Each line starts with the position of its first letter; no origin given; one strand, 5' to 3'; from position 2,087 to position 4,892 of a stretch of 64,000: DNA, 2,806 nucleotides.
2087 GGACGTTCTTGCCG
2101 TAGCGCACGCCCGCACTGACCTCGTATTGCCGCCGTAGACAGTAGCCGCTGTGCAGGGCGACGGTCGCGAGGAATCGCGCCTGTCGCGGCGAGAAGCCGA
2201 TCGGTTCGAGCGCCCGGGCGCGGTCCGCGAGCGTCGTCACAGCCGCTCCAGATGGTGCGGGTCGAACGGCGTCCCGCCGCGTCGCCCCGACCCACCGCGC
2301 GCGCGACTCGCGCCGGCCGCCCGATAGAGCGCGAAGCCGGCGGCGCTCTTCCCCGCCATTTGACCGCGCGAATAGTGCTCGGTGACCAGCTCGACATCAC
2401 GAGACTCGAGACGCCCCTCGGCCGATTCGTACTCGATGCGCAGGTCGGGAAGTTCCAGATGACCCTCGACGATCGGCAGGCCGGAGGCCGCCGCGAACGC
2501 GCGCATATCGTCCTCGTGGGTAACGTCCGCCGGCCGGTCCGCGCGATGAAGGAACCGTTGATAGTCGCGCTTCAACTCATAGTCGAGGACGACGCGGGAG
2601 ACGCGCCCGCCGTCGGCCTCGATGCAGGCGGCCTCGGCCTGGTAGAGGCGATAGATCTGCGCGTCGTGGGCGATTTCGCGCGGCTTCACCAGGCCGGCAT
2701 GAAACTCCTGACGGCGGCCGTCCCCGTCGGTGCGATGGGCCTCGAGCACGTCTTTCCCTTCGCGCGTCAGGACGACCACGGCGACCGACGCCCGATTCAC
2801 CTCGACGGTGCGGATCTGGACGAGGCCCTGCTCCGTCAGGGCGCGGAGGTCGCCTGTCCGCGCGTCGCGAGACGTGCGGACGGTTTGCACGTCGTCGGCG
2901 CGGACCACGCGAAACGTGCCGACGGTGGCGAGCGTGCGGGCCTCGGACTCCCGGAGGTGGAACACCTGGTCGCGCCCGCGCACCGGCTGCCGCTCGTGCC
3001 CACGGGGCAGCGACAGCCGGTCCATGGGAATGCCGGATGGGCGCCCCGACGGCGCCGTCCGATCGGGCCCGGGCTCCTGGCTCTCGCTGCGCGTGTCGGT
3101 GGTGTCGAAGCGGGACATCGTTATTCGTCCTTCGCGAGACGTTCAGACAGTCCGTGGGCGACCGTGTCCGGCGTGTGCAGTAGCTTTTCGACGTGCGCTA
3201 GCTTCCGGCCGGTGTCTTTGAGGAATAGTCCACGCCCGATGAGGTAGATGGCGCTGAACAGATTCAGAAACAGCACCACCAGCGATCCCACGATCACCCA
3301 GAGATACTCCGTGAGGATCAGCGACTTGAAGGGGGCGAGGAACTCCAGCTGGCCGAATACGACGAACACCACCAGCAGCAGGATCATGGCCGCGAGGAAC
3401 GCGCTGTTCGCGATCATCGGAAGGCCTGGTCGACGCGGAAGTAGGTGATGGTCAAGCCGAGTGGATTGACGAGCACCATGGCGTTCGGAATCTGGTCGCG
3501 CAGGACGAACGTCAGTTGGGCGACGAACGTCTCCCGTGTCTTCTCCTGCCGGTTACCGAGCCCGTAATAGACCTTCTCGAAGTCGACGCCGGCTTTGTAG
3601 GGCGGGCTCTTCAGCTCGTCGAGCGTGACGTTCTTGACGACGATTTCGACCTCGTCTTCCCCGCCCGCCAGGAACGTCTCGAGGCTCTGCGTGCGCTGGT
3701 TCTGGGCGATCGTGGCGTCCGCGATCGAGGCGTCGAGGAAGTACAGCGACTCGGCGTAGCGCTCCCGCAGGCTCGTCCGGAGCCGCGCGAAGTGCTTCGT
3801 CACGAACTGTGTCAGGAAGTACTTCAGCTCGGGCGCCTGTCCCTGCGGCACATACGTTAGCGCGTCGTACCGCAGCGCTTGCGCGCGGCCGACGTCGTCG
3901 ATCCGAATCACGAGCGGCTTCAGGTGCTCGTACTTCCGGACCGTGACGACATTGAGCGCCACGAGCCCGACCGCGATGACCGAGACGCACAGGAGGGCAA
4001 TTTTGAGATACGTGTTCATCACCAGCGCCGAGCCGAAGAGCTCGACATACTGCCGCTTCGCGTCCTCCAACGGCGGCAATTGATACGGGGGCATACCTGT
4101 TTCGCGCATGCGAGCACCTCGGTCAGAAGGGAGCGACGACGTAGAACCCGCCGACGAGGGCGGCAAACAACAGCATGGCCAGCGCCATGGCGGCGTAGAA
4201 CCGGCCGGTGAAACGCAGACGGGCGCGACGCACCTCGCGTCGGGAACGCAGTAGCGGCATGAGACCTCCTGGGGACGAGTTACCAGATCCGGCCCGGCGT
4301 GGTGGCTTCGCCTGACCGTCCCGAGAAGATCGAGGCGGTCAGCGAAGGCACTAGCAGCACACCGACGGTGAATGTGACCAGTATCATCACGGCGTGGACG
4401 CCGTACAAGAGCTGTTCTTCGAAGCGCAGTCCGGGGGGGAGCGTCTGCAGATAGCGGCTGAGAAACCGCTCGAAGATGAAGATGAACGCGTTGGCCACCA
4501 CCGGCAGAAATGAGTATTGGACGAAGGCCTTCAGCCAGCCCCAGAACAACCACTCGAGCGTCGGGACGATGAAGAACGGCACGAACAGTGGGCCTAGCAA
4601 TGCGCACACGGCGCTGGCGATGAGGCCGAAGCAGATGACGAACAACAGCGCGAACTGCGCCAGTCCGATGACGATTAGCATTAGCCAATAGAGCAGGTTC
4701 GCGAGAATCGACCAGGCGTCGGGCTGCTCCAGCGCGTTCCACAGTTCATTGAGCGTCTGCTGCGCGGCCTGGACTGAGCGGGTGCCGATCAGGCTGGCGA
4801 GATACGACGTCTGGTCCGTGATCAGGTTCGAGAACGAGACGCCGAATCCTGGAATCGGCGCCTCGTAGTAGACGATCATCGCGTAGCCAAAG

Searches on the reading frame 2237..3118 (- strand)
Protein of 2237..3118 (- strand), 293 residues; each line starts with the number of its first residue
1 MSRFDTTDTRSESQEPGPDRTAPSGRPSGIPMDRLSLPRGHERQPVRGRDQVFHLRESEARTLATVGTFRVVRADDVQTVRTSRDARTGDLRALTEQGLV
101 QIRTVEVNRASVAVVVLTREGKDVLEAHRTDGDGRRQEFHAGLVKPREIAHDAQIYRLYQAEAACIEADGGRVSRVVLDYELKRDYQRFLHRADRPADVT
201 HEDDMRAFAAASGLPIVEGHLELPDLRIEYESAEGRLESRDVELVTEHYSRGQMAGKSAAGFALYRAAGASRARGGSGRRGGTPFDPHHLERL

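Call 28: search_protein_families(library=pfam, proteins=[window:2237-3118:-], max_evalue=0.01)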
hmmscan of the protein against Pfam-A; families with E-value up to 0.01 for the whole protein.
window:2237-3118:- (293 aa): 0 families

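Call 33: find_encoding_contigs(protein=window:2237-3118:-, flank=10000, max_places=3)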
Protein window:2237-3118:- (293 aa): 5 contigs read that carry it; 1 place shown.
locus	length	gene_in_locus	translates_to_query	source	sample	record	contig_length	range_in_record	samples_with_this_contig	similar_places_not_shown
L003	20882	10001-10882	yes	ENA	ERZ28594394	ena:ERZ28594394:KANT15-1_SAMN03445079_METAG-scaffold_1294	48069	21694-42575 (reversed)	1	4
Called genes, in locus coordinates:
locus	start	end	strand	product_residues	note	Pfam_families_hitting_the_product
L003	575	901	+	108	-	-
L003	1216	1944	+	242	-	PF00027:cNMP_binding (faint), PF13545:HTH_Crp_2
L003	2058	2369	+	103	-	PF04956:TrbC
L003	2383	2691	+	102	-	PF05101:VirB3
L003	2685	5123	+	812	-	PF27097:VirB4_TrbE_N, PF10412:TrwB_AAD_bind (faint), PF12846:AAA_10 (faint), PF19044:P-loop_TraG (weak)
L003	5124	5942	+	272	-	PF03524:CagX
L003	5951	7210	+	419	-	PF03743:TrbI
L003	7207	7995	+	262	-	-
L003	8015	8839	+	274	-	PF04610:TrbL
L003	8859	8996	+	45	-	-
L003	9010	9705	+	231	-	PF04335:VirB8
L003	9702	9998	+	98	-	-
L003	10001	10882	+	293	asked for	-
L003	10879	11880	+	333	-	-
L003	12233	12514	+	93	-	-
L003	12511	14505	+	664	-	PF10412:TrwB_AAD_bind (faint), PF12696:TraG-D_C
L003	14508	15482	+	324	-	PF00437:T2SSE, PF27713:UCP018868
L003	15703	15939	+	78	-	-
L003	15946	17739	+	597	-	PF00589:Phage_integrase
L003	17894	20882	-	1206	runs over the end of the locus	PF13620:CarboxypepD_reg, PF13715:CarbopepD_reg_2, PF17210:SdrD_B (faint), PF07715:Plug (weak), PF25183:OMP_b-brl_4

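Call 49: search_protein_families(library=ncbifam, proteins=[window:2237-3118:-, L003:12233-12514:+, L003:15703-15939:+, L003:15946-17739:+], max_evalue=0.01)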
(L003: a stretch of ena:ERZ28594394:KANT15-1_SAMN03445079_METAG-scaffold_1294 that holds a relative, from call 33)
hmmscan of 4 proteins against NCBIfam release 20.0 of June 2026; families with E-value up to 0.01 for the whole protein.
window:2237-3118:- (293 aa): 1 family
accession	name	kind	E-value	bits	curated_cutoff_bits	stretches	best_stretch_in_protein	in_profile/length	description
NF050184.1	VpaChn25_0724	subfamily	9.7e-06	25.7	65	1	80-128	33-77/88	VpaChn25_0724 family phage protein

L003:12233-12514:+ (93 aa): 1 family
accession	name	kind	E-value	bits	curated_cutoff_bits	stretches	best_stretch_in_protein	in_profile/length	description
NF001544.0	PRK00373.1-3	equivalog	0.0038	17.1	253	1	3-59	15-70/216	V-type ATP synthase subunit D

L003:15703-15939:+ (78 aa): 0 families

L003:15946-17739:+ (597 aa): 7 families
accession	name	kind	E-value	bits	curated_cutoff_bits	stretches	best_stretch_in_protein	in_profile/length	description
NF001399.0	PRK00283.1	subfamily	2.8e-08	33.3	279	1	368-546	115-272/300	tyrosine recombinase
NF040815.2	recomb_XerA_Arch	equivalog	4.2e-08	33.1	220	1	370-562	100-260/263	site-specific tyrosine recombinase/integron integrase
TIGR02225.1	recomb_XerD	equivalog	3.7e-07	29.8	329.6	1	404-546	132-263/290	site-specific tyrosine recombinase XerD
TIGR02224.1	recomb_XerC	equivalog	3.9e-05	23.2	335.15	1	405-546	137-266/295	tyrosine recombinase XerC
NF003462.0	PRK05084.1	equivalog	0.00027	19.8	267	1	515-568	303-356/360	tyrosine recombinase XerS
NF011946.0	PRK15417.1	equivalog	0.00037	19.8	435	1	496-575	255-333/337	integron integrase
TIGR02249.1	integrase_gron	subfamily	0.0019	17.6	265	1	514-546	258-289/315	integron integrase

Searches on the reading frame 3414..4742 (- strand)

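Call 28: search_protein_families(library=pfam, proteins=[window:3414-4742:-], max_evalue=0.01)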
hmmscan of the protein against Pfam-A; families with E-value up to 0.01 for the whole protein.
window:3414-4742:- (442 aa): 1 family
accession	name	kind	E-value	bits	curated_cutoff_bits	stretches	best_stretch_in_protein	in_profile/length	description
PF04335.19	VirB8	-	3e-12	47.3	23.2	1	230-439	4-212/213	VirB8 protein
